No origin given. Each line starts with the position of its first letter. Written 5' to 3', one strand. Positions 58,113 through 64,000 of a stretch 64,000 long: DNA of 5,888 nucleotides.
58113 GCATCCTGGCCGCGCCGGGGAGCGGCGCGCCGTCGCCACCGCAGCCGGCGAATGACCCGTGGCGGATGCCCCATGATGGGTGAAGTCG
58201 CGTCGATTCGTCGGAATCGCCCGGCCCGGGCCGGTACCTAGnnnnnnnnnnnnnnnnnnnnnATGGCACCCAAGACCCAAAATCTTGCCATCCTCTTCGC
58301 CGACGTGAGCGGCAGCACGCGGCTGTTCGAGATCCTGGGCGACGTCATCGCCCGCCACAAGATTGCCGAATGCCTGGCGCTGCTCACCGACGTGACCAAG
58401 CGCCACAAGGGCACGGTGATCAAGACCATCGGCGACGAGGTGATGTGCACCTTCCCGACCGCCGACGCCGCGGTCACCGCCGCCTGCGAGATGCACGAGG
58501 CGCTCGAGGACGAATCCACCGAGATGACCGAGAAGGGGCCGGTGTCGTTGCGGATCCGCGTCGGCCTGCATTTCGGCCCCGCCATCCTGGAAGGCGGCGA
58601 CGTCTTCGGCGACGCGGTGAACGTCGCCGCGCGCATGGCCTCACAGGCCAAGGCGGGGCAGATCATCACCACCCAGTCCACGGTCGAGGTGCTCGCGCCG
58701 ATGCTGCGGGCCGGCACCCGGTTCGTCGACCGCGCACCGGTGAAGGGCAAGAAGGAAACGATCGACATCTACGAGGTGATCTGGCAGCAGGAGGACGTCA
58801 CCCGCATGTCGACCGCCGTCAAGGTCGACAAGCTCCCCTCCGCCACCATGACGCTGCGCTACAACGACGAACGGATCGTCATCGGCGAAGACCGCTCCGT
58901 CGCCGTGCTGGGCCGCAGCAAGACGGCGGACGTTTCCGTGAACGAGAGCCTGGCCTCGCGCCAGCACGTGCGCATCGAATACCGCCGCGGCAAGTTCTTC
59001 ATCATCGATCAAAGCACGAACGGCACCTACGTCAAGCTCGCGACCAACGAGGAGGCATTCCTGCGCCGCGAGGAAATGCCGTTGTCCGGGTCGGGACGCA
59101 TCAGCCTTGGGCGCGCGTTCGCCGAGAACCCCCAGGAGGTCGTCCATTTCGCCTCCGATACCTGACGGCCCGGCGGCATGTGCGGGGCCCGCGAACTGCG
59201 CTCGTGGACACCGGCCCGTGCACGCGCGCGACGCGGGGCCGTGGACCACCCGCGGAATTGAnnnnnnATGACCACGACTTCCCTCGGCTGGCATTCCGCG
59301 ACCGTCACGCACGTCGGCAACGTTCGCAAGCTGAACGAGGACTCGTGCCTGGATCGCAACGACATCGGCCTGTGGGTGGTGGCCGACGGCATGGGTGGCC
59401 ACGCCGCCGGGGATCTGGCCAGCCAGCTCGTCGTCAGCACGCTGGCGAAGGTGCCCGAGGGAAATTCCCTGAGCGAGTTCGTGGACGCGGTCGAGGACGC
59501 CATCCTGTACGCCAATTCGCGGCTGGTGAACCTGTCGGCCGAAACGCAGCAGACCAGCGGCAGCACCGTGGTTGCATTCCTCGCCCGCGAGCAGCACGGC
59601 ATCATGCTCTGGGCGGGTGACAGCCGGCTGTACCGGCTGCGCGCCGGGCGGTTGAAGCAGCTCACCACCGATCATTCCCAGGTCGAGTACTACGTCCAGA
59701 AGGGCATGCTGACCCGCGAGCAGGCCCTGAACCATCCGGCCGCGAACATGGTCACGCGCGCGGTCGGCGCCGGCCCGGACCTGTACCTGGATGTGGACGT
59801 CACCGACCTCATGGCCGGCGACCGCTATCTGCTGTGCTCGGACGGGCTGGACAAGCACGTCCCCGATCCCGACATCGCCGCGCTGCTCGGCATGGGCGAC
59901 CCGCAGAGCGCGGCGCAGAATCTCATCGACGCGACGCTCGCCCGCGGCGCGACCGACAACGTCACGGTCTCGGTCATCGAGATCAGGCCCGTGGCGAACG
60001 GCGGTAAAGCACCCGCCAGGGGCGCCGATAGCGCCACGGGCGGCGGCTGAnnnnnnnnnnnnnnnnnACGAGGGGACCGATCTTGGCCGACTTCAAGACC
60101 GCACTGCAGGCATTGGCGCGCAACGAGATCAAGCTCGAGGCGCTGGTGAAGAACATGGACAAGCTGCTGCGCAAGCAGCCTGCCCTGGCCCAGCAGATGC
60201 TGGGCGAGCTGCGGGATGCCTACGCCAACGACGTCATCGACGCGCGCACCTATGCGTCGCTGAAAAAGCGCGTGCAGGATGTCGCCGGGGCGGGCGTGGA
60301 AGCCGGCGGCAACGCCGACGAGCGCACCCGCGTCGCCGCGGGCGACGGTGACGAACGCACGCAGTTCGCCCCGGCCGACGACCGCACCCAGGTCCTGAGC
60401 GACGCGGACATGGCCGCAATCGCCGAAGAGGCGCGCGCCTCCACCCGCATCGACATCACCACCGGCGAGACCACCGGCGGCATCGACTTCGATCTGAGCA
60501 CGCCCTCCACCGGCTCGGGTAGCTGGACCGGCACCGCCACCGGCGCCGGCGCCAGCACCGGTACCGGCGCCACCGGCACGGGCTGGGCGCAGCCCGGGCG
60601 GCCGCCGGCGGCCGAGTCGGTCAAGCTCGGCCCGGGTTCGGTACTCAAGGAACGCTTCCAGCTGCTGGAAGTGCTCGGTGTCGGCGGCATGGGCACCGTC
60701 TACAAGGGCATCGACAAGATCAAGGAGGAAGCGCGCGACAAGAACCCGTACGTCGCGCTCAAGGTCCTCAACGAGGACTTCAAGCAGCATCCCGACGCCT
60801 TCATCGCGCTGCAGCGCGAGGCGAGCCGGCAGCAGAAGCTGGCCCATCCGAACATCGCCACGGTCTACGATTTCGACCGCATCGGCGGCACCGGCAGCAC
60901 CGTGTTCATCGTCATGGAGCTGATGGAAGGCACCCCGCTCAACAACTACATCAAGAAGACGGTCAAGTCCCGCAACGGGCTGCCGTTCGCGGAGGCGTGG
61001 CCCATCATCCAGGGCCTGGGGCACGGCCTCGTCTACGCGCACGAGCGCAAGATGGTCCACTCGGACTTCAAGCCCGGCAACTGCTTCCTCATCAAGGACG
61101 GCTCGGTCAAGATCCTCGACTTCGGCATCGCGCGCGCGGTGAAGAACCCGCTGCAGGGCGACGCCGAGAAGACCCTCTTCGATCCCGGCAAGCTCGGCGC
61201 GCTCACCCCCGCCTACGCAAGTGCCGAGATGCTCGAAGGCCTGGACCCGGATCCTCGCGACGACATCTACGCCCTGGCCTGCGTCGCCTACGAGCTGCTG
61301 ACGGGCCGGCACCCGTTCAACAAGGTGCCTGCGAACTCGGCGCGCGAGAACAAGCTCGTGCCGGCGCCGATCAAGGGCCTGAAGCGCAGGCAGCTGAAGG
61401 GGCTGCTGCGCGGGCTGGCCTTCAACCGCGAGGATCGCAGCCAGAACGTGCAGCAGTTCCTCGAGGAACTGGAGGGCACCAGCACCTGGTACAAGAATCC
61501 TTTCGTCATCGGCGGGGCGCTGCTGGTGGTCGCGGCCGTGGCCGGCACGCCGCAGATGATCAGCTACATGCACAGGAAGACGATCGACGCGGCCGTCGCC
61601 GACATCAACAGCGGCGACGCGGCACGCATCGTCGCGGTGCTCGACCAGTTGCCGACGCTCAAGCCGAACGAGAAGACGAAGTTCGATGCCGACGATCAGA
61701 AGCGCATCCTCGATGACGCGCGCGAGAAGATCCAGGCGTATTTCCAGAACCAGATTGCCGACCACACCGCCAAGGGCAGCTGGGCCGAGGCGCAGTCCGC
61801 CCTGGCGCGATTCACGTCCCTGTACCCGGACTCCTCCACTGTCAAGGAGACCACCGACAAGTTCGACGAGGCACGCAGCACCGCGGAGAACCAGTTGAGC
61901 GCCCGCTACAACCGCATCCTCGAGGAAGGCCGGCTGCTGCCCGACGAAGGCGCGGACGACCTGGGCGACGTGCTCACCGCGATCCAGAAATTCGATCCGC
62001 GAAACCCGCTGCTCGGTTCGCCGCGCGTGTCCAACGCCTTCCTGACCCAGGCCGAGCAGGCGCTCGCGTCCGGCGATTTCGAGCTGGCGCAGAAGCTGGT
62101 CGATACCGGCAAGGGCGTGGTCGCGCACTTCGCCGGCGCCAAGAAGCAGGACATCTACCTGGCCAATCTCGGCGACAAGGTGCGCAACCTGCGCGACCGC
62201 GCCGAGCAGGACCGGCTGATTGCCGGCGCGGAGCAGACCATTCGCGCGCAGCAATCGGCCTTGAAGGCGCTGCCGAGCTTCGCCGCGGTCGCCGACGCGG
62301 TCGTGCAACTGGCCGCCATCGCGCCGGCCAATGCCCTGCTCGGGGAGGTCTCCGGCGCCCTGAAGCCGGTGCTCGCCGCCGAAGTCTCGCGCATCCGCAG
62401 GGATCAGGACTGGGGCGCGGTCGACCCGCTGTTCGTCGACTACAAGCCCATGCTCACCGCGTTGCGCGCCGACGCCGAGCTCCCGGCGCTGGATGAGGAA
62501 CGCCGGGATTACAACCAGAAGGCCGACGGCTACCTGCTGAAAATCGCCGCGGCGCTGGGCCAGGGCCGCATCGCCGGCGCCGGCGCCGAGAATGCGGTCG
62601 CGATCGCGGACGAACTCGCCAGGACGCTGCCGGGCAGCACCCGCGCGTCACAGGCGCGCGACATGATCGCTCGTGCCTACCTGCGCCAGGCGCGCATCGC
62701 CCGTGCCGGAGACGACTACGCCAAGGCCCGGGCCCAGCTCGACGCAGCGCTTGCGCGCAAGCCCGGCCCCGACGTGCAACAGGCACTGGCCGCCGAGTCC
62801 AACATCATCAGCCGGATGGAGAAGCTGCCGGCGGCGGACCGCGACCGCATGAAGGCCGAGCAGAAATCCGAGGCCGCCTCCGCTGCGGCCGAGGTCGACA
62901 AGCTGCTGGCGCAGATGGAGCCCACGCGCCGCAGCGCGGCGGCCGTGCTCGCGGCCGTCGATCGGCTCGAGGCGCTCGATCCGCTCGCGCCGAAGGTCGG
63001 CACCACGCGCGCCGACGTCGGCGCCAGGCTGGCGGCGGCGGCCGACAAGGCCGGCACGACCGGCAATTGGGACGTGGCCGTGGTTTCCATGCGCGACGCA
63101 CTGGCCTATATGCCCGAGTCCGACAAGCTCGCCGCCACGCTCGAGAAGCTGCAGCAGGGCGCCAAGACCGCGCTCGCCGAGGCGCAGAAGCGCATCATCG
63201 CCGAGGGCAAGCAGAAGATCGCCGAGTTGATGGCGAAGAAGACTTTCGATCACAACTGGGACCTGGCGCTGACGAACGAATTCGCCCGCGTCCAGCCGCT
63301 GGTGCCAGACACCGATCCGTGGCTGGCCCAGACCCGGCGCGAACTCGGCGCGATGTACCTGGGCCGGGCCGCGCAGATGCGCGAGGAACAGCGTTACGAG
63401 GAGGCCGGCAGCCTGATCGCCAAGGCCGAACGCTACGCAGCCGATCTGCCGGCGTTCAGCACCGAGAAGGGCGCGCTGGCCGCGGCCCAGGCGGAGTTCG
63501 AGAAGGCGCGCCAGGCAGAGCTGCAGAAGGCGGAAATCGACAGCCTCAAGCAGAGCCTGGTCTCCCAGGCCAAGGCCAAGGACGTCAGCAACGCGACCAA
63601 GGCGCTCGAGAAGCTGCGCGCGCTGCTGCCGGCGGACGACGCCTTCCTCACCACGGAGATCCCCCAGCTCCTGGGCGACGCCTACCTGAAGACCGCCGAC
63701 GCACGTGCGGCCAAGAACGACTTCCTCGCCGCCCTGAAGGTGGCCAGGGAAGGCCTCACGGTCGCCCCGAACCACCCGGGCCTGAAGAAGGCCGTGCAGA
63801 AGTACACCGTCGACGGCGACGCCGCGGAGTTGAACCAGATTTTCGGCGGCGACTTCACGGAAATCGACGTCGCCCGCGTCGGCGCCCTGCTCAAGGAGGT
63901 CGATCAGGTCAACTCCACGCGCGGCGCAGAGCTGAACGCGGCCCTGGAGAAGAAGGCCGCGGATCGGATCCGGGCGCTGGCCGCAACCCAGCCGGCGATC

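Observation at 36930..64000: Candidate new system: parvulin-TpsB-giant TpsA-SapC operon facing an FHA-cyclase/PP2C/Ser-Thr kinase operon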

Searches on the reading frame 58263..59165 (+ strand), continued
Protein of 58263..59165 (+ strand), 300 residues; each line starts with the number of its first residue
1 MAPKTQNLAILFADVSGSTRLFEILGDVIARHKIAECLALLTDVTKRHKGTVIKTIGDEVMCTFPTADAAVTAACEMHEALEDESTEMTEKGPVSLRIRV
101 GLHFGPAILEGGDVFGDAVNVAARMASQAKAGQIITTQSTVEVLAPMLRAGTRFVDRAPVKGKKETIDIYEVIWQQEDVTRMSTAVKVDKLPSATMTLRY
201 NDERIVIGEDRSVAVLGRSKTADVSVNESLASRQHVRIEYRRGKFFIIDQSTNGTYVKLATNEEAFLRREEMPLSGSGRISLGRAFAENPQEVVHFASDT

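Call 82: search_protein_families(library=pfam, proteins=[L001:7063-12111:+], max_evalue=0.01)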
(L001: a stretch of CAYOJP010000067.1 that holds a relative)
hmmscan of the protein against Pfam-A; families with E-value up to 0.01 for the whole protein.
L001:7063-12111:+ (1683 aa): 4 families
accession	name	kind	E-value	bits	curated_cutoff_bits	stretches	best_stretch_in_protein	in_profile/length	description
PF00069.31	Pkinase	-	6.4e-37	127.8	31.7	1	183-406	2-202/263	Protein kinase domain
PF07714.23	PK_Tyr_Ser-Thr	-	4.1e-26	92.3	23.1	1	183-407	2-211/258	Protein tyrosine and serine/threonine kinase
PF03781.23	FGE-sulfatase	-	3.5e-19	69.9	23.3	1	1512-1680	33-255/255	Sulfatase-modifying factor enzyme 1-like domain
PF03109.22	ABC1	-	4.6e-05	23.1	22.9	1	257-341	139-218/244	ABC1 atypical kinase-like domain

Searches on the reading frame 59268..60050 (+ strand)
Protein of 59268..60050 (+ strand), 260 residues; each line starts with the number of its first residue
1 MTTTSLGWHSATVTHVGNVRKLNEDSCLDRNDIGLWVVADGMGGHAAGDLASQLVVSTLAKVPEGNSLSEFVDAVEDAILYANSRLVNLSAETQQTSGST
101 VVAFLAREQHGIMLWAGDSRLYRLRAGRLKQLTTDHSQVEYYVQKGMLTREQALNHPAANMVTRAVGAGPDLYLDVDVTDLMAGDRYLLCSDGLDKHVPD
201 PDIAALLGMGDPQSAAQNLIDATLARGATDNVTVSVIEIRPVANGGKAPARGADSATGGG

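Call 4: search_protein_families(library=pfam, proteins=[window:59268-60050:+], max_evalue=0.01)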
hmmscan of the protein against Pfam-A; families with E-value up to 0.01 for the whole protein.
window:59268-60050:+ (260 aa): 2 families
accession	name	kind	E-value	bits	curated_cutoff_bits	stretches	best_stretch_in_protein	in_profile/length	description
PF13672.11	PP2C_2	-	1.7e-12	47.8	24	1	21-201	10-181/209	Protein phosphatase 2C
PF00481.26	PP2C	-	3.7e-11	43.6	20.3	1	25-137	26-141/255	Protein phosphatase 2C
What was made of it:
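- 59268..60050 (+): PP2C-family Ser/Thr phosphatase (260 aa). Pfam PP2C_2 and PP2C (call 4).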

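Call 18: find_encoding_contigs(protein=window:59268-60050:+, flank=10000, max_places=3)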
Protein window:59268-60050:+ (260 aa): no gene with exactly this product is on record in the collection.

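Call 79: search_protein_families(library=ncbifam, proteins=[window:59268-60050:+], max_evalue=0.001)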
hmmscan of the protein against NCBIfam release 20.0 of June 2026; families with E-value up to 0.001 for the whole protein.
window:59268-60050:+ (260 aa): 2 families
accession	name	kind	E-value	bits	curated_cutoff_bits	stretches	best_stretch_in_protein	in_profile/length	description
NF033484.1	Stp1_PP2C_phos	equivalog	1.7e-61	207.7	230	1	14-237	2-231/232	Stp1/IreP family PP2C-type Ser/Thr phosphatase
NF011149.0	PRK14559.1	equivalog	6.9e-26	91.1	374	1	33-238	411-630/642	serine/threonine phosphatase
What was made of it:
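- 59268..60050 (+): NCBIfam Stp1/IreP family at 207.7 bits, just under the 230-bit cut-off (call 79).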

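Call 80: search_protein_families(library=padloc, proteins=[window:59268-60050:+], max_evalue=0.001)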
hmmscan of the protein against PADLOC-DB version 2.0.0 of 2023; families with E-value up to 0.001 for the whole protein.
window:59268-60050:+ (260 aa): 1 family
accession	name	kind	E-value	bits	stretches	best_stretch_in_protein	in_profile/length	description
PDLC04518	PDC-M21C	-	1.7e-10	38.5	1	12-193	7-185/243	-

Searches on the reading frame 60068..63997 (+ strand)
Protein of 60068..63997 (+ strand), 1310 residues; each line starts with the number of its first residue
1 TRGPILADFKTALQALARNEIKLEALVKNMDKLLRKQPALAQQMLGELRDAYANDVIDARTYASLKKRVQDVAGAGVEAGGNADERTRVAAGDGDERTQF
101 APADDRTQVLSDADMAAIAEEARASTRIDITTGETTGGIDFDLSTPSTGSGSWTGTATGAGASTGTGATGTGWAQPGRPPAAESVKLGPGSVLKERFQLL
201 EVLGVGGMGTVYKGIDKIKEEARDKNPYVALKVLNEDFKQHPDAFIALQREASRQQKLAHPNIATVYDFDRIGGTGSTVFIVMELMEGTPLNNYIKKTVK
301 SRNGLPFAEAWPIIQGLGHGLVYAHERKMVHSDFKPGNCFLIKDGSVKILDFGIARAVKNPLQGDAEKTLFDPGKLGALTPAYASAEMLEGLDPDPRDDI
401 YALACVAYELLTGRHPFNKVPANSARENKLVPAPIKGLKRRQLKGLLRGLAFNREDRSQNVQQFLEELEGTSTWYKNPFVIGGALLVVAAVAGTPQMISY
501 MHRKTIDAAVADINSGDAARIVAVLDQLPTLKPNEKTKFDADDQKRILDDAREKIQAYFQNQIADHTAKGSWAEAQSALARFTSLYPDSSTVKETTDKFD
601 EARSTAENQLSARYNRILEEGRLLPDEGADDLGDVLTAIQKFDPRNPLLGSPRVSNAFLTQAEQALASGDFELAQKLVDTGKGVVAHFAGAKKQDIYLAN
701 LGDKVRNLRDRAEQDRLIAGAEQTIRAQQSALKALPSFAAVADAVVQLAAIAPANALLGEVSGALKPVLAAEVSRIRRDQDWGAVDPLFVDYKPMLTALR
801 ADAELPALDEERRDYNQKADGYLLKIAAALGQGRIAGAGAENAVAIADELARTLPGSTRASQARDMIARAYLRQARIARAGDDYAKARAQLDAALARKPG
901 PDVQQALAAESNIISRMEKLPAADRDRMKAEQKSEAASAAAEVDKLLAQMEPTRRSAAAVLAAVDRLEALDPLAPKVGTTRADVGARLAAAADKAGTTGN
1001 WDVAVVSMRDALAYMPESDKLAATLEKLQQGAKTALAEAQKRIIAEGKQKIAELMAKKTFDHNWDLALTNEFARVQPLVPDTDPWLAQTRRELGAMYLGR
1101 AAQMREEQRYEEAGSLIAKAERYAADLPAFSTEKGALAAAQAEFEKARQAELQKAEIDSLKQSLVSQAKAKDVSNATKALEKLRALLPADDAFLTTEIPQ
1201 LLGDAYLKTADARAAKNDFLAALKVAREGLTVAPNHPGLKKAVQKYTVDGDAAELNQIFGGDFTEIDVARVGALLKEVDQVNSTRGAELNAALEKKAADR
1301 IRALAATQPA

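Call 4: search_protein_families(library=pfam, proteins=[window:60068-63997:+], max_evalue=0.01)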
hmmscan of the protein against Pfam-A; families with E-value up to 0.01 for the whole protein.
window:60068-63997:+ (1310 aa): 3 families
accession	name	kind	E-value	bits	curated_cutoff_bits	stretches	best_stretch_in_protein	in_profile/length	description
PF00069.31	Pkinase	-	1.9e-34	119.7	31.7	1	198-427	2-207/263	Protein kinase domain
PF07714.23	PK_Tyr_Ser-Thr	-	7.4e-25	88.2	23.1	1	198-425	2-213/258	Protein tyrosine and serine/threonine kinase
PF03109.22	ABC1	-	7.2e-05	22.5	22.9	1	278-363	142-222/244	ABC1 atypical kinase-like domain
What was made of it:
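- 60083..64000 (+): Receptor-type Hanks Ser/Thr kinase, cut by the window end: pre-kinase tail residues 1-191, kinase about 192-465, transmembrane segment 472-493 (nt 61496-61561), then 813 extracytoplasmic residues. Pfam Pkinase E 2e-34 (call 4).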

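Call 79: search_protein_families(library=ncbifam, proteins=[window:60083-63997:+], max_evalue=0.001)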
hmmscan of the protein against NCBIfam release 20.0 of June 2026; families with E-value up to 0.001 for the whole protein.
window:60083-63997:+ (1305 aa): 9 families
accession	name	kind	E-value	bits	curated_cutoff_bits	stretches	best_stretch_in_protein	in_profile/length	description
NF033483.0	PknB_PASTA_kin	equivalog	4.4e-54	184.5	450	1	185-413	2-209/563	Stk1 family PASTA domain-containing Ser/Thr kinase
NF047741.1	antiphage_MADS6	equivalog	2.6e-36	125.3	460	2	296-465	292-459/612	methylation-associated defense system protein kinase MAD6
NF052427.1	StpK7MSMEG_1200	equivalog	1.6e-28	99.6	900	1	192-413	9-210/601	serine/threonine protein kinase StpK7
NF009651.0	PRK13184.1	equivalog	1.2e-21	76.5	839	1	190-469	2-297/932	serine/threonine-protein kinase PknD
NF038150.1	lanthi_synth_IV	equivalog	1.1e-18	67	650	1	181-469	181-459/851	class IV lanthionine synthetase LanL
NF038151.1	lanthi_synth_III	equivalog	3.4e-12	45.6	575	1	192-457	222-474/833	class III lanthionine synthetase LanKC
TIGR03724.2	arch_bud32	equivalog_domain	1.7e-05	24.4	125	1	274-353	68-134/193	KEOPS complex kinase/ATPase Bud32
NF058632.1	SerThrKinPrkT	equivalog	9.3e-05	21.6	280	1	188-345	19-160/322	serine/threonine protein kinase PrkT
TIGR01982.1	UbiB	equivalog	0.00065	18.4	487.55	0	238-354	194-307/436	2-polyprenylphenol 6-hydroxylase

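Call 80: search_protein_families(library=padloc, proteins=[window:60083-63997:+], max_evalue=0.001)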
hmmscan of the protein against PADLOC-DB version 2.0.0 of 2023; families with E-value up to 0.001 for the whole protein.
window:60083-63997:+ (1305 aa): 30 families (the best 25 are shown)
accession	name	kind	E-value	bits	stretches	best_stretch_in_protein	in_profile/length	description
PDLC04042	PD-T4-6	-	5.4e-57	191.7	1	185-466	4-272/292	-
PDLC04138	mad6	-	1.6e-53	180.7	1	179-423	40-267/659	mads_6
PDLC04061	PD-T4-6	-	2.1e-47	160.8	1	185-415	11-226/510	-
PDLC04060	PD-T4-6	-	5.4e-47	158.8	1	185-413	3-210/486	-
PDLC04053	PD-T4-6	-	1.3e-46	157.5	1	191-465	10-270/311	-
PDLC04054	PD-T4-6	-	1.5e-46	157.4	1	187-420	8-221/347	-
PDLC04043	PD-T4-6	-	5e-43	145.8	1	189-413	14-218/452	-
PDLC04057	PD-T4-6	-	4.9e-42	142.5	1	185-413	3-211/443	-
PDLC04052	PD-T4-6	-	9.9e-40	135.1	1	186-413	5-217/496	-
PDLC04047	PD-T4-6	-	1.2e-39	134.3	1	186-416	6-216/327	-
PDLC04039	PD-T4-6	-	2.1e-39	133.8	1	185-418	10-221/458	-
PDLC04048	PD-T4-6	-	2.9e-38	130.1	1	185-414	5-214/354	-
PDLC04040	PD-T4-6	-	2.2e-37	127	1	197-465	1-264/547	-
PDLC01088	C3a189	-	1.4e-36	124.3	1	197-552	4-322/840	kinase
PDLC04041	PD-T4-6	-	6.7e-34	115.9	1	171-465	12-292/443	-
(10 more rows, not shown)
